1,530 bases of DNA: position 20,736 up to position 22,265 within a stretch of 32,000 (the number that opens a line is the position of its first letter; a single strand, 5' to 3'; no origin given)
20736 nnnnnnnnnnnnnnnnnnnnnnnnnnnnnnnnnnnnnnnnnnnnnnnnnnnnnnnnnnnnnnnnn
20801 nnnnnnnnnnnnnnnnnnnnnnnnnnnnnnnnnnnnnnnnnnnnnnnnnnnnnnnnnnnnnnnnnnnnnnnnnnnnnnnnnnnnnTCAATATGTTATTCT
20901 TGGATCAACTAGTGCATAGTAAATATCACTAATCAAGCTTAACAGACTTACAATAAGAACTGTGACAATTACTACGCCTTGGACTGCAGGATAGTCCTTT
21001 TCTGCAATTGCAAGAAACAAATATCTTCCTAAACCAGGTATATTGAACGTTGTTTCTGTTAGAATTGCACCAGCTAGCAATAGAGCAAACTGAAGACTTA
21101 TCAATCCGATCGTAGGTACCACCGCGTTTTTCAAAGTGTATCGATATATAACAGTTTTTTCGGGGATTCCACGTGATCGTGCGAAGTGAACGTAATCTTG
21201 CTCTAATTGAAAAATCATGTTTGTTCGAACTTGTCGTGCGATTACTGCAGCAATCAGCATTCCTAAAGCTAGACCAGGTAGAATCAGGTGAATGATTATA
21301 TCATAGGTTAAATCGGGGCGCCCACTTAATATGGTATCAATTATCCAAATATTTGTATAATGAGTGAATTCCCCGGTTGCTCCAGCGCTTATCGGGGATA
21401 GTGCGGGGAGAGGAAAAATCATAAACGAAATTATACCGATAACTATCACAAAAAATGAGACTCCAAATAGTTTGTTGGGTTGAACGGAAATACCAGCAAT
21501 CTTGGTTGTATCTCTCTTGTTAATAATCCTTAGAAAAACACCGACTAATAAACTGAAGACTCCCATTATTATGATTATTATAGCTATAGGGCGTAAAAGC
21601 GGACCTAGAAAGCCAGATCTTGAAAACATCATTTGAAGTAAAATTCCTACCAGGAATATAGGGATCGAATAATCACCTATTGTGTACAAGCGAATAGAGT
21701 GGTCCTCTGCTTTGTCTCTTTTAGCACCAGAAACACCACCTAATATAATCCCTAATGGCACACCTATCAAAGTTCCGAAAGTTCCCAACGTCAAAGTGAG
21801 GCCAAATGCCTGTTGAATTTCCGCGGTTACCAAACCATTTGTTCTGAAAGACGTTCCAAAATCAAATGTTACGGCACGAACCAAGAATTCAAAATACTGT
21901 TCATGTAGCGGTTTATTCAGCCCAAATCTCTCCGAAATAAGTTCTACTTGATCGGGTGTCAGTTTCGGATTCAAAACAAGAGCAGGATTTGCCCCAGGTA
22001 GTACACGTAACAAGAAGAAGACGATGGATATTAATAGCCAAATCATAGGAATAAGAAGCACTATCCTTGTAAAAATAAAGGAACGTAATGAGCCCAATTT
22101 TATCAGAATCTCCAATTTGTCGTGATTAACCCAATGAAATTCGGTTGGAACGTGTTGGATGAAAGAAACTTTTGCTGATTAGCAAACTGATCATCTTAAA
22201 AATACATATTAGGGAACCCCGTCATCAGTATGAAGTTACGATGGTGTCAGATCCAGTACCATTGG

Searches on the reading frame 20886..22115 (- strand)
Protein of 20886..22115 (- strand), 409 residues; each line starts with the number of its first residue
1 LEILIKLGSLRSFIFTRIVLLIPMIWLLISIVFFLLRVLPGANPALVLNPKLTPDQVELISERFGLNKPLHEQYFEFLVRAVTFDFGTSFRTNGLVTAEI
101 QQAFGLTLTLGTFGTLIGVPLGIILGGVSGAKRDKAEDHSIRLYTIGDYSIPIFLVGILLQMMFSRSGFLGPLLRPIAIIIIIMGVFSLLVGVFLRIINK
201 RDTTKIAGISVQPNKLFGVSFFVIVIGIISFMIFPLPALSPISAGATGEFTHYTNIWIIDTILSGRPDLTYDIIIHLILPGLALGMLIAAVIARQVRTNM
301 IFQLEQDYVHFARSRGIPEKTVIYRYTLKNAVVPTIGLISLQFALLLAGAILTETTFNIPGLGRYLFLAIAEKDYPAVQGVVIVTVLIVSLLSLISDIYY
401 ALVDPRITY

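Call 6: search_protein_families(library=pfam, proteins=[window:20886-22115:-], max_evalue=0.01)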
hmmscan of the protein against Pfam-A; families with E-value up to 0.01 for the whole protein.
window:20886-22115:- (409 aa): 2 families
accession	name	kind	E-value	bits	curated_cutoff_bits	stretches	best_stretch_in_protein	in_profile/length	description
PF00528.27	BPD_transp_1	-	4.5e-35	121.5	26.4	2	218-408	27-183/184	Binding-protein-dependent transport system inner membrane component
PF19300.4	BPD_transp_1_N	-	3.6e-08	34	23.8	1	13-108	4-111/114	Binding-prot-dependent transport system membrane comp, N-term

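Call 13: search_solved_structures(query=window:20886-22115:-, show_alignments=2, max_evalue=1e-10)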
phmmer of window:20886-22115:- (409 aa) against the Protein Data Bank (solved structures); distinct sequences matched with E-value up to 1e-10: 4.
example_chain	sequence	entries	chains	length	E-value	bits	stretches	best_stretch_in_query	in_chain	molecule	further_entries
8z1v_A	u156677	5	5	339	1.6e-48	169.2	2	253-408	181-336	Dipeptide transport system permease protein DppB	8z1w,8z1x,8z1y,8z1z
8z21_A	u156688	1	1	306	2.5e-34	122.6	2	276-409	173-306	Oligopeptide transport system permease protein OppB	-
8wd9_B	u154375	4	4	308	7.1e-29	104.6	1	276-409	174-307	Probable dipeptide-transport integral membrane protein ABC transporter DppB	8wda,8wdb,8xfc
8j5q_B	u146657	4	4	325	3.2e-27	99.1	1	265-407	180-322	Putative peptide transport permease protein Rv1283c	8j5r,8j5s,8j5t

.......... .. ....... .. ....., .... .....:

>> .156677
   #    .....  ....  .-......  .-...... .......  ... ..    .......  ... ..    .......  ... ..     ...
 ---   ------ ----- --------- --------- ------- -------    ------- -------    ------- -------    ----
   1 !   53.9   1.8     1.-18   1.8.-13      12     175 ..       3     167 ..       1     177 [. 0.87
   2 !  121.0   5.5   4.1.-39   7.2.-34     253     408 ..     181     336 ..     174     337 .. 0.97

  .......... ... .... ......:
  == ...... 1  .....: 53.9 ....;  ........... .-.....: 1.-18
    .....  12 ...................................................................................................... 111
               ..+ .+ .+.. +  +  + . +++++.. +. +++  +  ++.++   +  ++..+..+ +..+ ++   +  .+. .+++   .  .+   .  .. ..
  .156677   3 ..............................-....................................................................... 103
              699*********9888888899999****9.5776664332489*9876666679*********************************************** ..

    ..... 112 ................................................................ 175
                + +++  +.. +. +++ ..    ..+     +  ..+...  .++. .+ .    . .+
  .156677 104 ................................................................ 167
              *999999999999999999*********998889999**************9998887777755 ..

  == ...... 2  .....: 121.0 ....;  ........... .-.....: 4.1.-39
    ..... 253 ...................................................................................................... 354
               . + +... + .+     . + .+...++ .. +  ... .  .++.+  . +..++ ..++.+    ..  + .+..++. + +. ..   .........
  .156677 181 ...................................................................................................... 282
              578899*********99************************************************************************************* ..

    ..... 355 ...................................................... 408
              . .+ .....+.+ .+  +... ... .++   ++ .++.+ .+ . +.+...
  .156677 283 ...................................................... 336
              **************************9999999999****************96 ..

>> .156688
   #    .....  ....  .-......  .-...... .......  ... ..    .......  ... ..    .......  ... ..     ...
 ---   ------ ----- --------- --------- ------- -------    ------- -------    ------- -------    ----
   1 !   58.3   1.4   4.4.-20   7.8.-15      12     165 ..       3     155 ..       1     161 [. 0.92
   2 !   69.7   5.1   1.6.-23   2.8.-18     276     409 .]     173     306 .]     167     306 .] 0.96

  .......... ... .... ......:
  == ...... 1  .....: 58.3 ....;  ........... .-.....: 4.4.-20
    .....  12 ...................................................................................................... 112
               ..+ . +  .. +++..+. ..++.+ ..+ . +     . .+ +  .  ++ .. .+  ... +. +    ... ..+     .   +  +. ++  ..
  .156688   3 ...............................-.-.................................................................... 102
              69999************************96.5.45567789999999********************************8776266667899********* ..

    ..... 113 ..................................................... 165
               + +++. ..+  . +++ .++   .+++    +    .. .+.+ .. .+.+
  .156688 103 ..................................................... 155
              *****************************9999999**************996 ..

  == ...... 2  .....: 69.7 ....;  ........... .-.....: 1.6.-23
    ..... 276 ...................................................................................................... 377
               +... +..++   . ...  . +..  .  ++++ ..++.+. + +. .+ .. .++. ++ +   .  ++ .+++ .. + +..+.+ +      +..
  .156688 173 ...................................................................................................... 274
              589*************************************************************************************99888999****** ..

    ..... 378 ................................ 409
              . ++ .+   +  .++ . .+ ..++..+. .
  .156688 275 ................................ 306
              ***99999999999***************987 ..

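Call 39: find_homologous_proteins(query=window:20886-22115:-, region=150-270)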
Query window:20886-22115:-, residues 150-270 (121 aa): 19 proteins with E <= 0.001 among 1050 candidates. Only proteins of 224 to 716 residues were searched: fused or split forms outside these lengths cannot appear, so this answer is no evidence that the protein stands alone or is whole; lengths 'longer' or 'shorter' looks for them.
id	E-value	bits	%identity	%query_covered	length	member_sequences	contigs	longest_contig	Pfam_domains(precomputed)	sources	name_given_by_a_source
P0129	5.0e-66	238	100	100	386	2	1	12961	PF19300.5,PF00528.28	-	-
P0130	3.6e-33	132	56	100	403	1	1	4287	PF19300.5,PF00528.28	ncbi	ncbi:MAG: ABC transporter permease [Candidatus Hodarchaeota archaeon]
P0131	1.4e-25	108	48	100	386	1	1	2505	PF19300.5,PF00528.28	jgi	jgi:peptide/nickel transport system permease protein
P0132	1.4e-25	108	47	100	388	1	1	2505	PF19300.5,PF00528.28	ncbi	ncbi:MAG: ABC transporter permease, partial [Candidatus Hodarchaeales archaeon]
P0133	1.9e-25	107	46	100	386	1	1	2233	PF19300.5,PF00528.28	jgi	jgi:peptide/nickel transport system permease protein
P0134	3.3e-25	107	47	100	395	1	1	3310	PF19300.5,PF00528.28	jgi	jgi:peptide/nickel transport system permease protein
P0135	3.4e-25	107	46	100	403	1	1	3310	PF19300.5,PF00528.28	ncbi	ncbi:MAG: ABC transporter permease [Candidatus Kariarchaeaceae archaeon]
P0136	5.0e-12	64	38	88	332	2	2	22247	PF19300.5,PF00528.28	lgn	-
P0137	7.7e-12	63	33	88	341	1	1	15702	PF19300.5,PF00528.28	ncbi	ncbi:MAG: ABC transporter permease [Candidatus Hodarchaeota archaeon]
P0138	1.2e-11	63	35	88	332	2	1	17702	PF19300.5,PF00528.28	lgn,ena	-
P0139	2.7e-11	62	33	88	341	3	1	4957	PF19300.5,PF00528.28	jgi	jgi:peptide/nickel transport system permease protein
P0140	5.5e-8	51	38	74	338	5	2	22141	PF19300.5,PF00528.28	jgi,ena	-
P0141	9.7e-7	47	71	31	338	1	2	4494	PF19300.5,PF00528.28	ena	-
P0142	9.8e-7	47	43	74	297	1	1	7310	PF00528.28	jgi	jgi:peptide/nickel transport system permease protein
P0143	1.3e-6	47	47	60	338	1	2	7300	PF19300.5,PF00528.28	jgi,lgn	jgi:peptide/nickel transport system permease protein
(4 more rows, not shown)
